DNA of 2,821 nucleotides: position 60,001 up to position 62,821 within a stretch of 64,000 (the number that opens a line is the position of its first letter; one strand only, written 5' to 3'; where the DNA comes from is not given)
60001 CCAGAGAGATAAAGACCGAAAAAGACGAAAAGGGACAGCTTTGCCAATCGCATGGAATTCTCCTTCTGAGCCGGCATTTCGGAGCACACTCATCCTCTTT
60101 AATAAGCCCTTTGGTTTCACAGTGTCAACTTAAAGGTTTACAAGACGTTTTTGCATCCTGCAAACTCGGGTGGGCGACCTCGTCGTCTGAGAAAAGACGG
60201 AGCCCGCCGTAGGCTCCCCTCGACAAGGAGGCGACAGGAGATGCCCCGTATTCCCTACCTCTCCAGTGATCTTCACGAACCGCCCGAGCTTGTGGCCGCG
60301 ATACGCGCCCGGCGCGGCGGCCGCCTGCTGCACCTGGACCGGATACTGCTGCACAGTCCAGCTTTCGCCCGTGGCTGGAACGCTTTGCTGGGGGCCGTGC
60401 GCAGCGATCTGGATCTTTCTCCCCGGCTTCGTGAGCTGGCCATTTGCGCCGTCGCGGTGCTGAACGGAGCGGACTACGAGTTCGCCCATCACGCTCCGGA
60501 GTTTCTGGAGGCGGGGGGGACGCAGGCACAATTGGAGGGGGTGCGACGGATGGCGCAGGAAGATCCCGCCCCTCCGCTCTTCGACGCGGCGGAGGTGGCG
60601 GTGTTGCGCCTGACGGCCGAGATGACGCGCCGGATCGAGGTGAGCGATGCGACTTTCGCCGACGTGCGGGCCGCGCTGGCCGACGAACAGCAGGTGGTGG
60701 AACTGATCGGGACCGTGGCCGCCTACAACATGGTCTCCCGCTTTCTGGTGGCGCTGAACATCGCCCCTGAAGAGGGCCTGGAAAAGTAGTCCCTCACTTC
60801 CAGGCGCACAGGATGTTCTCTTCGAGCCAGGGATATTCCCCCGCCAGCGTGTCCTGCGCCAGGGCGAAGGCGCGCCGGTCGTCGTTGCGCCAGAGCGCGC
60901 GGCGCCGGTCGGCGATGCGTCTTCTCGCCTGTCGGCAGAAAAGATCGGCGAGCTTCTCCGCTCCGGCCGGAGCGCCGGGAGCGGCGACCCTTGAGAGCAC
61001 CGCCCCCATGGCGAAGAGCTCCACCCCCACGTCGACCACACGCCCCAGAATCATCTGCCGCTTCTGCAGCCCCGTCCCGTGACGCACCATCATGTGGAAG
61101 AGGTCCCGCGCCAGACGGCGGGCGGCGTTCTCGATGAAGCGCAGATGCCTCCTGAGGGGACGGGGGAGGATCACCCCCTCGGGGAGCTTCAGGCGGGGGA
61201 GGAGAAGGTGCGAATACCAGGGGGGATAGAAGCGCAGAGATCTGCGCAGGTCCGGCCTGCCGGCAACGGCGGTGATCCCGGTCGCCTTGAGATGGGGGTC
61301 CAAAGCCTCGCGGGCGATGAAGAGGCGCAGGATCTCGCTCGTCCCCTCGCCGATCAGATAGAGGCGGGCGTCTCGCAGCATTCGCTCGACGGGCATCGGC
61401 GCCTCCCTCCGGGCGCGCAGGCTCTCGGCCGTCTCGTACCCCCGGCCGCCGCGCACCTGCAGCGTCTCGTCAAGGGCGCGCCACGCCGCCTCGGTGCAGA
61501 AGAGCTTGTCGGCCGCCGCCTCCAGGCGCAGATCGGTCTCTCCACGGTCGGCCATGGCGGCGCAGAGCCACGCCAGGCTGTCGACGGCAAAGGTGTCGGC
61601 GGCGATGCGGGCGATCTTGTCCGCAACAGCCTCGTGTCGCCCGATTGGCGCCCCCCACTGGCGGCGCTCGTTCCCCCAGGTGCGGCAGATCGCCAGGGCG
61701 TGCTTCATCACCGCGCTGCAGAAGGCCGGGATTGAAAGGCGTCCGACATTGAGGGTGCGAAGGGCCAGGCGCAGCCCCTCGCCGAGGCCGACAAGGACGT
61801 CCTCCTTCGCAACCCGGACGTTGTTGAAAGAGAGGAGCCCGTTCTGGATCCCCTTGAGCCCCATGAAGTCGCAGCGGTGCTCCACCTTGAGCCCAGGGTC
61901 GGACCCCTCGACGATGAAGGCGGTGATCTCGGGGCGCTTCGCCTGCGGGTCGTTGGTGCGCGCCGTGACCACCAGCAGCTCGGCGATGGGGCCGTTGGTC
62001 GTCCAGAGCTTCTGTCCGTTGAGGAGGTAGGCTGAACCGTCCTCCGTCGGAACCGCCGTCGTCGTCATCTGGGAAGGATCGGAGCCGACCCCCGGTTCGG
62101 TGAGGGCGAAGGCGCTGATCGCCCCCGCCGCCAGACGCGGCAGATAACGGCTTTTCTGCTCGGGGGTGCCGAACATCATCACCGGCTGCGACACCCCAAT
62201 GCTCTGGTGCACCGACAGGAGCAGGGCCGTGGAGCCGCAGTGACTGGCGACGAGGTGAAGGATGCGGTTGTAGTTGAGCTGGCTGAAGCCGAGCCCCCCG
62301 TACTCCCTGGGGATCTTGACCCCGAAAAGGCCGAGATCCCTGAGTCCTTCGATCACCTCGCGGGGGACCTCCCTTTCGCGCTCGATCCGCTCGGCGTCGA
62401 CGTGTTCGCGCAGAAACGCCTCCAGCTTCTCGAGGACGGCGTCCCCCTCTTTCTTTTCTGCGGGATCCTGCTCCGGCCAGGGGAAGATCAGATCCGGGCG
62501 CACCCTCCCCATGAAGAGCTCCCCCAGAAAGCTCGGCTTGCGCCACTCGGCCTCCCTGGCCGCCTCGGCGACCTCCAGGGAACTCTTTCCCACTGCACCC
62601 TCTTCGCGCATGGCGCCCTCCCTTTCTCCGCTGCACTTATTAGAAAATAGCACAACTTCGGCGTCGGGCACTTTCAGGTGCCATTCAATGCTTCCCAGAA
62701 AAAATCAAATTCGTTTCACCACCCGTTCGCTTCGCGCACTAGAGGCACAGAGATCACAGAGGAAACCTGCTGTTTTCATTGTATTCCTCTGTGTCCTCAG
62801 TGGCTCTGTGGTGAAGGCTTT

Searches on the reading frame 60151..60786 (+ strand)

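Call 44: search_protein_families(library=pfam, proteins=[window:60151-60786:+], max_evalue=0.00001)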
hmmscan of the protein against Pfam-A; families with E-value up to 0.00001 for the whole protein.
window:60151-60786:+ (212 aa): 1 family
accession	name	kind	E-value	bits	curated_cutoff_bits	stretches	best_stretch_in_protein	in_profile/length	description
PF02627.25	CMD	-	4.5e-14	52.6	23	1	70-147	1-79/84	Carboxymuconolactone decarboxylase family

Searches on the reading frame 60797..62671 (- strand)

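Call 44: search_protein_families(library=pfam, proteins=[window:60797-62671:-], max_evalue=0.00001)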
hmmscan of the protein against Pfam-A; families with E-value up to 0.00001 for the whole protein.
window:60797-62671:- (625 aa): 4 families
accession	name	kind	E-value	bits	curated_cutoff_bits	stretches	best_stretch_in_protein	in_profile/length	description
PF00441.29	Acyl-CoA_dh_1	-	1.4e-33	116.6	22.4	1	297-456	1-149/150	Acyl-CoA dehydrogenase, C-terminal domain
PF02771.21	Acyl-CoA_dh_N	-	1e-26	93.9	22.9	1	75-183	3-112/113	Acyl-CoA dehydrogenase, N-terminal domain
PF02770.24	Acyl-CoA_dh_M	-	1.9e-23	82.9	33.3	1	187-285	1-97/97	Acyl-CoA dehydrogenase, middle domain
PF21343.2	ACAD9-ACADV_C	-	4.8e-10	40.2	27.8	1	513-600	10-102/120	ACAD9/ACADV, C-terminal domain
